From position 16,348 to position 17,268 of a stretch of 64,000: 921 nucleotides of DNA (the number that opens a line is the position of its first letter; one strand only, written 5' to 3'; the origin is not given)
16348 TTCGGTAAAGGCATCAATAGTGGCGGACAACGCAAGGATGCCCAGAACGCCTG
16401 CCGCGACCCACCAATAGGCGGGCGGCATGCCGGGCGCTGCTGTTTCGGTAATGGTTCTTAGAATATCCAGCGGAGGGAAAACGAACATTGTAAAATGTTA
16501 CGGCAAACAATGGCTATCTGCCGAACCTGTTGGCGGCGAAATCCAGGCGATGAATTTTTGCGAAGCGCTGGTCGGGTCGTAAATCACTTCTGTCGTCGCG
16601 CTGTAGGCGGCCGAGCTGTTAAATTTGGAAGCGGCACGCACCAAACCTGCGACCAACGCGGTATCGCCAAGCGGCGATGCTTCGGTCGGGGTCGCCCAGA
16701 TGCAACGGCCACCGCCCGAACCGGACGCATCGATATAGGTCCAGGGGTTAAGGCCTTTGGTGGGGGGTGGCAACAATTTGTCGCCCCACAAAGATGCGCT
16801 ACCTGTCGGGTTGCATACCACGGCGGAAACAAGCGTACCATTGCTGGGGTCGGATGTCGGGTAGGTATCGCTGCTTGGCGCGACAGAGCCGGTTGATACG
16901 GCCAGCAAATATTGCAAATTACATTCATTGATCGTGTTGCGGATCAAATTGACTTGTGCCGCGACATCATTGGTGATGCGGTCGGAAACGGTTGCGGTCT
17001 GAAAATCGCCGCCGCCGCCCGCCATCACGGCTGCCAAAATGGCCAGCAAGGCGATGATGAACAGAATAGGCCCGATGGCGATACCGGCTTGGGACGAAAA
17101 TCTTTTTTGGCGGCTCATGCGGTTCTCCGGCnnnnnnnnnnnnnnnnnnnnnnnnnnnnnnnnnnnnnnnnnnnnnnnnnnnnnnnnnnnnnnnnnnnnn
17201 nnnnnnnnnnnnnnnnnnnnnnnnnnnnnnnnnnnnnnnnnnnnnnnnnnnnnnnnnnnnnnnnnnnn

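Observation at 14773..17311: Orphan prepilin peptidase with an atypical pilin-like substrate, a CPYCG zinc-finger miniprotein and two tandem low-complexity proteins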

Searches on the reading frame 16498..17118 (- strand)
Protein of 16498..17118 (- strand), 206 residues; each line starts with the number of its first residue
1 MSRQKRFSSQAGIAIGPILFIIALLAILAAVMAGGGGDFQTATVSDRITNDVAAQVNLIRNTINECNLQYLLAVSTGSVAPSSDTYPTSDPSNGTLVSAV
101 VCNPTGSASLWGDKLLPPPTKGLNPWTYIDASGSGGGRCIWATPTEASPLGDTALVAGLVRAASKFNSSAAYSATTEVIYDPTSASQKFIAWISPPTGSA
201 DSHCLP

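Call 3: search_protein_families(library=pfam, proteins=[window:16498-17118:-], max_evalue=0.1)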
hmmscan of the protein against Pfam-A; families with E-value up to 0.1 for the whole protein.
window:16498-17118:- (206 aa): 0 families

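Call 4: search_protein_families(library=ncbifam, proteins=[window:16498-17118:-], max_evalue=0.1)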
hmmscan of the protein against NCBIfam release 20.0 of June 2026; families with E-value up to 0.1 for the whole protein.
window:16498-17118:- (206 aa): 0 families

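Call 8: find_homologous_proteins(query=window:16498-17118:-)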
Query window:16498-17118:- (206 aa): 386 proteins with E <= 0.001 among 2379 candidates; the best 120 are listed.
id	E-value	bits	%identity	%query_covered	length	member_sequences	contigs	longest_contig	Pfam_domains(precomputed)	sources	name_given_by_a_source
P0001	2.3e-129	447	100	100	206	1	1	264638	-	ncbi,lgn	-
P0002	2.0e-101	356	78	100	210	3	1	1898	-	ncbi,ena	-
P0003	5.1e-89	315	69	100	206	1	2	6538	-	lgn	-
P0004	8.4e-88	311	67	100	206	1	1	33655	-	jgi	jgi:hypothetical protein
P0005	1.9e-87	310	67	100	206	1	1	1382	-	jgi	-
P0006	2.3e-87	310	66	100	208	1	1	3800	-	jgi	jgi:hypothetical protein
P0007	7.7e-87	308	67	100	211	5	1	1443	-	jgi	-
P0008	2.7e-86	306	68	99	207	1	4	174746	-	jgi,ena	-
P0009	3.8e-85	303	68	100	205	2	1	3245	-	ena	-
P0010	4.2e-84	299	69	100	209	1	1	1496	-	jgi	jgi:hypothetical protein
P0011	6.5e-83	295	66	100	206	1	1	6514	-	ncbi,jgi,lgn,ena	jgi:hypothetical protein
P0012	3.8e-82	293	65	99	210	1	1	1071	-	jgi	jgi:hypothetical protein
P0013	4.0e-82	293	63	100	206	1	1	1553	-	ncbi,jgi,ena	jgi:hypothetical protein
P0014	5.2e-79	283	62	100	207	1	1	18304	-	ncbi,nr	ncbi:MAG: hypothetical protein KGI97_00225 [Alphaproteobacteria bacterium]|nr:hypothetical protein [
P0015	6.2e-78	279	64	98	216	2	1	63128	-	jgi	jgi:hypothetical protein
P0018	7.6e-76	272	61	100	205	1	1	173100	-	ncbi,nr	ncbi:MAG: hypothetical protein P4M15_14955 [Alphaproteobacteria bacterium]|nr:hypothetical protein [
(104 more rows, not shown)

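Call 9: find_encoding_contigs(protein=P0001, flank=10000, max_places=3)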
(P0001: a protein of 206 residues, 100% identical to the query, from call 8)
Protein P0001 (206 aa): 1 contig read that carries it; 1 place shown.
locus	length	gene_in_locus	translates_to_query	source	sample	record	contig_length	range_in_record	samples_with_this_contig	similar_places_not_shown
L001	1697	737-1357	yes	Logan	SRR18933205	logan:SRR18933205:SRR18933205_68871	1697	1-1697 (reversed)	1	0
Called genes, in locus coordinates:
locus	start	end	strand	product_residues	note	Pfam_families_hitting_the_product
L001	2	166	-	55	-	?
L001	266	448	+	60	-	-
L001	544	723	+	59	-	PF10276:zf-CHCC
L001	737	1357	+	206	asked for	-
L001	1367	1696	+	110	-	?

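Call 10: find_encoding_contigs(protein=P0018, flank=10000, max_places=2)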
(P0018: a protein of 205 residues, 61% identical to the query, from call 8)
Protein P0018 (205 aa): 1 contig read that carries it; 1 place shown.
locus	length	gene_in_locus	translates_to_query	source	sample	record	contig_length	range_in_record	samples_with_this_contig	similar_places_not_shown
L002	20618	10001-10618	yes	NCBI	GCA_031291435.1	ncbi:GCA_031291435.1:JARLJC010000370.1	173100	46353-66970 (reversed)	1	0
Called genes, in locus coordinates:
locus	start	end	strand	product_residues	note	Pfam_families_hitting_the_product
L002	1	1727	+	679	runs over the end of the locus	-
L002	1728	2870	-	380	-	PF10098:DUF2336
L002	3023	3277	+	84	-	-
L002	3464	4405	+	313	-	PF01379:Porphobil_deam, PF03900:Porphobil_deamC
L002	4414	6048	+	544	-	PF02602:HEM4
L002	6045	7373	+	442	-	PF07219:HemY_N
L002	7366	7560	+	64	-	PF06698:DUF1192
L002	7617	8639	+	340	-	PF00348:polyprenyl_synt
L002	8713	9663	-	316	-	PF00005:ABC_tran, PF13304:AAA_21 (weak)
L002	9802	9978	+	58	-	PF10276:zf-CHCC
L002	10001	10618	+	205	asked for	-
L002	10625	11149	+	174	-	-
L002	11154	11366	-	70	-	PF13560:HTH_31, PF12844:HTH_19 (weak), PF01381:HTH_3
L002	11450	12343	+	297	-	PF13884:Peptidase_S74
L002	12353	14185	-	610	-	PF03717:PBP_dimer, PF00905:Transpeptidase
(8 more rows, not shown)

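Call 13: find_related_loci(query=A1, collection=genome_contigs, flank=10000)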
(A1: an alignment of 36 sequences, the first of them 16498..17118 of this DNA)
Query A1 (206 aa) in genome_contigs; peptide patterns used: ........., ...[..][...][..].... (x = any residue, [..] = any of these).
135 stretches matched a pattern; 84 encode a relative of the query (tblastn E <= 1e-3); the best 80 are kept; 78 distinct loci.
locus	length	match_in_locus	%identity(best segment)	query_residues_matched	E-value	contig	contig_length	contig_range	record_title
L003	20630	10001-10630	63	1-206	4e-80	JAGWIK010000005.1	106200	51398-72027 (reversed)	MAG: Alphaproteobacteria bacterium isolate REEB112 contig-150_123, whole genome shotgun sequence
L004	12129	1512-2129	67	1-206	1e-78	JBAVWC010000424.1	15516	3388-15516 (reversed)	MAG: Alphaproteobacteria bacterium isolate MFD02472_ilm_asm_bin11 k127_263714, whole genome shotgun sequence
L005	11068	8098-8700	57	6-204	1e-77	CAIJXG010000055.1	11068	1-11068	MAG: uncultured proteobacterium isolate Kiruna_bin-02063 genome assembly, contig: bin-02063:055/141, whole genome shotgu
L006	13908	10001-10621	62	1-206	7e-78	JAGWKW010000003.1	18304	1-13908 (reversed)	MAG: Alphaproteobacteria bacterium isolate REEB170 contig-150_3499, whole genome shotgun sequence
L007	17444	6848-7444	64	1-206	2e-75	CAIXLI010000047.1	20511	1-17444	MAG: uncultured proteobacterium isolate I2_bin-054 genome assembly, contig: bin-054:047/228, whole genome shotgun sequen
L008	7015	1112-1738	63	1-206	3e-74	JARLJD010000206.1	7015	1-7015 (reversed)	MAG: Alphaproteobacteria bacterium isolate MAG_CA70 MetaCoAG_Bin_70_Anoxic_k141_2585633, whole genome shotgun sequence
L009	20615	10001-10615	61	1-206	1e-73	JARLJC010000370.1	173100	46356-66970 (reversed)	MAG: Alphaproteobacteria bacterium isolate MAG_CA1 MetaCoAG_Bin_1_Anoxic_k141_2893407, whole genome shotgun sequence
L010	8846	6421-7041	61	5-206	1e-71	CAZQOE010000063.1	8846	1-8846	MAG TPA_asm: uncultured Rhodospirillaceae bacterium isolate SRP192927_co1_332 genome assembly, contig: NODE_20229_length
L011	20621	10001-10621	56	1-204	2e-69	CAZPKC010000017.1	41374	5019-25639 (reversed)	MAG TPA_asm: uncultured Rhodospirillaceae bacterium isolate binchicken_co3_43 genome assembly, contig: NODE_2734_length_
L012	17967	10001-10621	55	5-206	3e-69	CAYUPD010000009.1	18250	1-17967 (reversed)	MAG TPA_asm: uncultured Rhodospirillaceae bacterium isolate SRP192927_co3_142 genome assembly, contig: NODE_6678_length_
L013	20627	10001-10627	58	3-206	4e-69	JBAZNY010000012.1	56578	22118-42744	MAG: Bdellovibrionales bacterium isolate SO_2017_LW4_81 scaffold_1459_c1_LW137-91_2017, whole genome shotgun sequence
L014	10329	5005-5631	53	5-206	5e-66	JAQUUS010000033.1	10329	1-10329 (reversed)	MAG: Alphaproteobacteria bacterium isolate STD2_149 NODE_25567_length_10329_cov_2.773378_Sandtown_D2, whole genome shotg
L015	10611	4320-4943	50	3-206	4e-66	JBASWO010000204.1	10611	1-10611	MAG: Alphaproteobacteria bacterium isolate MFD03231_ilm_asm_bin56 k127_87587, whole genome shotgun sequence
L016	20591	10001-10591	54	10-206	2e-64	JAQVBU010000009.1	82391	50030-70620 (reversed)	MAG: Alphaproteobacteria bacterium isolate STD2_72 NODE_919_length_82391_cov_12.279940_Sandtown_D2, whole genome shotgun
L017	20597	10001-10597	53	12-206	9e-64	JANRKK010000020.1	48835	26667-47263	MAG: Alphaproteobacteria bacterium isolate bins.322 k141_641816, whole genome shotgun sequence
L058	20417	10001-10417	44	3-147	2e-28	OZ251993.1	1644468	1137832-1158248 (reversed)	MAG: Alphaproteobacteria bacterium isolate 887504ca-fe67-4927-bce6-c462e6438046 genome assembly, chromosome: 1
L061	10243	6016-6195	48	2-61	4e-10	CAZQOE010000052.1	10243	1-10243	MAG TPA_asm: uncultured Rhodospirillaceae bacterium isolate SRP192927_co1_332 genome assembly, contig: NODE_16003_length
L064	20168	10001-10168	46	6-61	2e-8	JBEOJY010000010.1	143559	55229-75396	MAG: Bdellovibrionales bacterium isolate mt_II.17 NODE_8_length_143559_cov_23.728168, whole genome shotgun sequence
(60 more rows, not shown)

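Call 20: search_protein_families(library=pfam, proteins=[L064:1865-3703:+, L064:3700-5124:+, L064:5121-6878:+, L064:6614-8092:+, L064:8122-9201:+, L064:9221-9730:+, L064:9890-10615:+, L064:10846-11670:+, L064:12117-13130:+, L064:481-1485:-], max_evalue=0.05)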
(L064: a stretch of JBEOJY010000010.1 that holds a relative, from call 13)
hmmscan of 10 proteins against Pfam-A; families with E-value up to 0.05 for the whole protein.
L064:1865-3703:+ (612 aa): 1 family
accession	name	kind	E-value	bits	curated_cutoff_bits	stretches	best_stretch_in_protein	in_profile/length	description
PF00263.26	Secretin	-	1.9e-15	57.3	27.5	1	317-493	2-168/169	Bacterial type II and III secretion system protein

L064:3700-5124:+ (474 aa): 2 families
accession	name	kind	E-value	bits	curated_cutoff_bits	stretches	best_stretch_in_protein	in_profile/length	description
PF15780.11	ASH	-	8.2e-05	23.2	27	1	199-282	14-92/98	Abnormal spindle-like microcephaly-assoc'd, ASPM-SPD-2-Hydin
PF22073.2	Cep192_D4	-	0.011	16.3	35.5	0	248-292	62-108/112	Cep192 domain 4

L064:5121-6878:+ (585 aa): 16 families
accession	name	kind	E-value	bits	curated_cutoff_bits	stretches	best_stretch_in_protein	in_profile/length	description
PF00437.27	T2SSE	-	2.6e-82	276.8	24.9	1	167-520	3-326/370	Type II/IV secretion system protein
PF25199.1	nSTAND_NTPase5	-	4.9e-05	23.6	34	1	308-394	37-136/145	Novel STAND NTPase 5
PF13191.12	AAA_16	-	0.00026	22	32.6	1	303-363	14-67/167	AAA ATPase domain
PF13481.12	AAA_25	-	0.00046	20.3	27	1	299-331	20-52/195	AAA domain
PF13401.12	AAA_22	-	0.0011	19.7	27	1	311-351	4-44/130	AAA domain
PF00004.35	AAA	-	0.0017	19.3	21.2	1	316-390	2-66/131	ATPase family associated with various cellular activities (AAA)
PF00005.33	ABC_tran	-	0.0087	17.1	25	1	306-404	5-93/137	ABC transporter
PF13604.12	AAA_30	-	0.012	15.8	27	0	310-390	16-97/191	AAA domain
PF08448.16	PAS_4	-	0.024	15.3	23.1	0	482-541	11-71/110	PAS fold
PF03266.21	NTPase_1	-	0.026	14.8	23.9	0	315-342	2-29/168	NTPase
PF04851.21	ResIII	-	0.027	14.8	22.5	0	310-417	21-111/164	Type III restriction enzyme, res subunit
PF13476.12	AAA_23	-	0.029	15.5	27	1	283-331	6-38/201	AAA domain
PF13671.12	AAA_33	-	0.029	15.1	27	0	314-404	1-93/143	AAA domain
PF13238.12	AAA_18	-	0.044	14.7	29.4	0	315-391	1-81/128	AAA domain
PF13555.12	AAA_29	-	0.046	13.9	27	0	312-329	23-39/61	P-loop containing region of AAA domain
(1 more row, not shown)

L064:6614-8092:+ (492 aa): 1 family
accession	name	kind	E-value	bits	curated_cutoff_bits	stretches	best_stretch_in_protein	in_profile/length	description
PF00482.28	T2SSF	-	1.4e-14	54.6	25.2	2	361-475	4-121/125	Type II secretion system (T2SS), protein F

L064:8122-9201:+ (359 aa): 0 families

L064:9221-9730:+ (169 aa): 0 families

L064:9890-10615:+ (241 aa): 0 families

L064:10846-11670:+ (274 aa): 1 family
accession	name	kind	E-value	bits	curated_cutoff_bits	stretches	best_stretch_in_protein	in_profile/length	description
PF07813.17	LTXXQ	-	2.2e-10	41.6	24.3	1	116-208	3-98/100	LTXXQ motif family protein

L064:12117-13130:+ (337 aa): 3 families
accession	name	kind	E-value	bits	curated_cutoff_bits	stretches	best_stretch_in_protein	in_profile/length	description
PF01380.27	SIS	-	3.2e-29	101.8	25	1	58-188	3-131/131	SIS domain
PF00571.33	CBS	-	6.1e-22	78.1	24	2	283-334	2-54/57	CBS domain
PF13580.11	SIS_2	-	0.013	16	27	0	105-141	101-137/138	SIS domain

L064:481-1485:- (334 aa): 11 families
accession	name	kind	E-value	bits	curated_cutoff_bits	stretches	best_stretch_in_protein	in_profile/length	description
PF01370.27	Epimerase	-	1.2e-33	117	20.9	1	8-236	2-240/240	NAD dependent epimerase/dehydratase family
PF13460.12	NAD_binding_10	-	1.3e-19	71.2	27.2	1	11-176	1-145/184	NAD(P)H-binding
PF01073.25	3Beta_HSD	-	4.7e-19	68.9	22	1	9-183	2-187/280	3-beta hydroxysteroid dehydrogenase/isomerase family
PF07993.18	NAD_binding_4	-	4e-17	62.6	20.1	1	9-184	1-210/258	Male sterility protein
PF16363.11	GDP_Man_Dehyd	-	2.6e-14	53.8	27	1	9-257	2-270/332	GDP-mannose 4,6 dehydratase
PF05368.20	NmrA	-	2.7e-13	50.6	27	1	8-124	6-112/298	NmrA-like family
PF04321.23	RmlD_sub_bind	-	1.8e-06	27.7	27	1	8-161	4-139/287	RmlD substrate binding domain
PF02719.21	Polysacc_synt_2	-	0.00032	20.4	20.2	1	9-119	3-128/293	Polysaccharide biosynthesis protein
PF00106.31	adh_short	-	0.0052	16.7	26.6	1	7-74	3-74/195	short chain dehydrogenase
PF08659.16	KR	-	0.0092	16.3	22.6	0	8-76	4-87/180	KR domain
PF03599.22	CdhD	-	0.012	14.9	24.8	1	46-127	109-185/387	CO dehydrogenase/acetyl-CoA synthase delta subunit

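Call 21: search_protein_families(library=ncbifam, proteins=[L064:1865-3703:+, L064:3700-5124:+, L064:5121-6878:+, L064:6614-8092:+, L064:8122-9201:+, L064:9221-9730:+, L064:9890-10615:+], max_evalue=0.01)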
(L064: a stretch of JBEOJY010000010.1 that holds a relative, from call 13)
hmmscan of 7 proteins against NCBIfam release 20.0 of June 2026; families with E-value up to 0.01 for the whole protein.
L064:1865-3703:+ (612 aa): 5 families
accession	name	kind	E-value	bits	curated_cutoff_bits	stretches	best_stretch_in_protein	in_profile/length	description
TIGR02519.1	pilus_MshL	equivalog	2e-32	112.4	250.2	1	211-493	3-290/290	pilus (MSHA type) biogenesis protein MshL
TIGR02520.1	pilus_B_mal_scr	equivalog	2.8e-22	79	287.65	2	207-489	237-510/513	PilN family type IVB pilus formation outer membrane protein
TIGR02517.1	type_II_gspD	equivalog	2.6e-16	59.2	351.35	1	167-493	250-590/600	type II secretion system secretin GspD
TIGR02516.1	type_III_yscC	equivalog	9.5e-06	24.4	238.45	1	421-476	385-438/463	type III secretion system outer membrane ring subunit SctC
TIGR02515.1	IV_pilus_PilQ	subfamily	0.0087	15.1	284.35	0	307-493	258-427/428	type IV pilus secretin PilQ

L064:3700-5124:+ (474 aa): 2 families
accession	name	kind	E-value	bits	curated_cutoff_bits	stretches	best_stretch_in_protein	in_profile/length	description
NF033207.2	midcut_by_XrtH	subfamily_domain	9.7e-07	29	45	0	31-144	48-174/175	midcut-by-XrtH protein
NF012200.0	choice_anch_D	domain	2e-06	28.3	45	0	178-278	6-101/108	choice-of-anchor D domain-containing protein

L064:5121-6878:+ (585 aa): 22 families
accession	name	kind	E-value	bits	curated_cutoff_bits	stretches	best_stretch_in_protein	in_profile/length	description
TIGR02533.1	type_II_gspE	equivalog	9.2e-78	262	630.25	1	160-526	98-443/486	type II secretion system ATPase GspE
NF007755.0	PRK10436.1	equivalog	5.6e-73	246.2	617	1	92-518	21-409/465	type II secretion system protein GspE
NF053534.1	T4PilAsmATPsTfpB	equivalog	2.2e-71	241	850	1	147-514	177-529/584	type IV pilus assembly ATPase TfpB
TIGR02538.1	type_IV_pilB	equivalog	1.6e-67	228.4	675.65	1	163-515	173-510/564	type IV-A pilus assembly ATPase PilB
NF041000.1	ATPase_ComGA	equivalog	6e-54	182.8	300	1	178-455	2-266/267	competence type IV pilus ATPase ComGA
TIGR01420.1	pilT_fam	subfamily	9.7e-45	153.3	319.1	1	176-456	2-270/343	PilT/PilU family type 4a pilus ATPase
TIGR02524.1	dot_icm_DotB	equivalog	7.1e-21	74.8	463.3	1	310-485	132-315/358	Dot/Icm type IV secretion system ATPase DotB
TIGR02525.1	plasmid_TraJ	equivalog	5.5e-20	71.7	368.3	1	311-456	148-300/372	plasmid transfer ATPase TraJ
TIGR02782.1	TrbB_P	equivalog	6e-14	52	304.55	1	291-435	115-262/303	P-type conjugative transfer ATPase TrbB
NF058587.1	archaellum_moto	equivalog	1e-13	50.9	550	1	314-425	277-393/527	archaellum flagellar ATPase motor FlaI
TIGR02788.1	VirB11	equivalog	2.4e-13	49.8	249.95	1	314-438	146-275/308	P-type DNA transfer ATPase VirB11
TIGR03819.1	heli_sec_ATPase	hypoth_equivalog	5.1e-12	45.6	373.15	1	240-418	113-290/340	TadA family conjugal transfer-associated ATPase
NF010407.0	PRK13833.1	subfamily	9.4e-12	45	499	1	309-444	141-278/323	conjugal transfer protein TrbB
NF053672.1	bindosome_BasE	exception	1.7e-08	33.7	1000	1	316-430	274-393/512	bindosome assembly system ATPase subunit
NF010469.0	PRK13894.1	subfamily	4.4e-08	32.8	508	1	294-430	131-269/320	conjugal transfer ATPase TrbB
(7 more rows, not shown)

L064:6614-8092:+ (492 aa): 5 families
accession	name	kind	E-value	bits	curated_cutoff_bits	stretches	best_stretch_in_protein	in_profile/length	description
NF041012.2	T4P_ComGB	equivalog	3.8e-11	42.9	240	1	192-413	43-259/332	competence type IV pilus assembly protein ComGB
TIGR02120.1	GspF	equivalog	9.8e-11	41.5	424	1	114-409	21-322/401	type II secretion system inner membrane protein GspF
NF052606.1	T4PiliAsmPilCMyx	equivalog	3.5e-07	29.4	700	1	110-383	38-313/419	type IV pilus assembly protein PilC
NF052607.1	T4PiliAsmPilCThrm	equivalog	1.5e-05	24.2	700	1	191-411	109-327/406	type IV pilus assembly protein PilC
NF007861.0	PRK10573.1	equivalog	2.1e-05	23.7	401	1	116-410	29-320/401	protein transport protein HofC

L064:8122-9201:+ (359 aa): 0 families

L064:9221-9730:+ (169 aa): 0 families

L064:9890-10615:+ (241 aa): 0 families

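Call 22: search_solved_structures(query=L064:5121-6878:+, max_evalue=1e-20)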
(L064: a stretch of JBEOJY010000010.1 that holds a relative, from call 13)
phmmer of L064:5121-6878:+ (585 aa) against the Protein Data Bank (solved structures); distinct sequences matched with E-value up to 1e-20: 20.
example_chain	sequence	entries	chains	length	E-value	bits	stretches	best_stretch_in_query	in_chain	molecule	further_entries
4pht_A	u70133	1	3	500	1.3e-59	205.1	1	164-514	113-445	General secretory pathway protein E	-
1p9r_A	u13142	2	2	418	7.4e-59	202.6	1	163-514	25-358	General secretion pathway protein E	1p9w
4ksr_A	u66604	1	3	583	1.8e-58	201.4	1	164-514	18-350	Type II secretion system protein E, Hemolysin-coregulated protein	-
4kss_A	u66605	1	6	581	2.2e-58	201.1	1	164-514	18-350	Type II secretion system protein E, hemolysin-coregulated protein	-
3jc8_Ba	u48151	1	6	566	6e-54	186.4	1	161-514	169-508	Type IV-A pilus assembly ATPase PilB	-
5zfr_A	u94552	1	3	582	6e-53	183.1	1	149-514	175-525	Type IV pilus biogenesis ATPase PilB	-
6olj_C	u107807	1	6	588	6.4e-53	183.1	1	160-514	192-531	Type IV pilus biogenesis ATPase PilB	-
5tsg_B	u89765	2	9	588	8.1e-53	182.7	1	160-514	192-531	Type IV pilus biogenesis ATPase PilB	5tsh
5oiu_A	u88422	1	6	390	1.6e-50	175.1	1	172-526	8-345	Type IV pilus assembly protein PilF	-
5it5_F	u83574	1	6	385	3e-50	174.2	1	174-526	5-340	ATP binding motif-containing protein PilF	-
6ejf_A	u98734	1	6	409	3.5e-50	174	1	174-526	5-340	Type IV pilus assembly protein PilF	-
6f8l_G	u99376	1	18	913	6.3e-50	173.2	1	170-526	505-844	Type IV pilus assembly protein PilF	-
2ewv_A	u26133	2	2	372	1.3e-28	102.9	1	176-457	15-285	twitching motility protein PilT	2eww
2gsz_A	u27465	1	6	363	1.7e-28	102.4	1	178-457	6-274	twitching motility protein PilT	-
5fl3_A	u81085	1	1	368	1.3e-27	99.5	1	179-454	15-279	PILI RETRACTION PROTEIN PILT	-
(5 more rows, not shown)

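Call 26: search_solved_structures(query=A1, max_evalue=10, show_alignments=2)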
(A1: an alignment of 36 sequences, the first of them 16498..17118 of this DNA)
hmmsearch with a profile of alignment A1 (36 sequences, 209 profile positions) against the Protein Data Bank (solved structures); distinct sequences matched with E-value up to 10: 0.
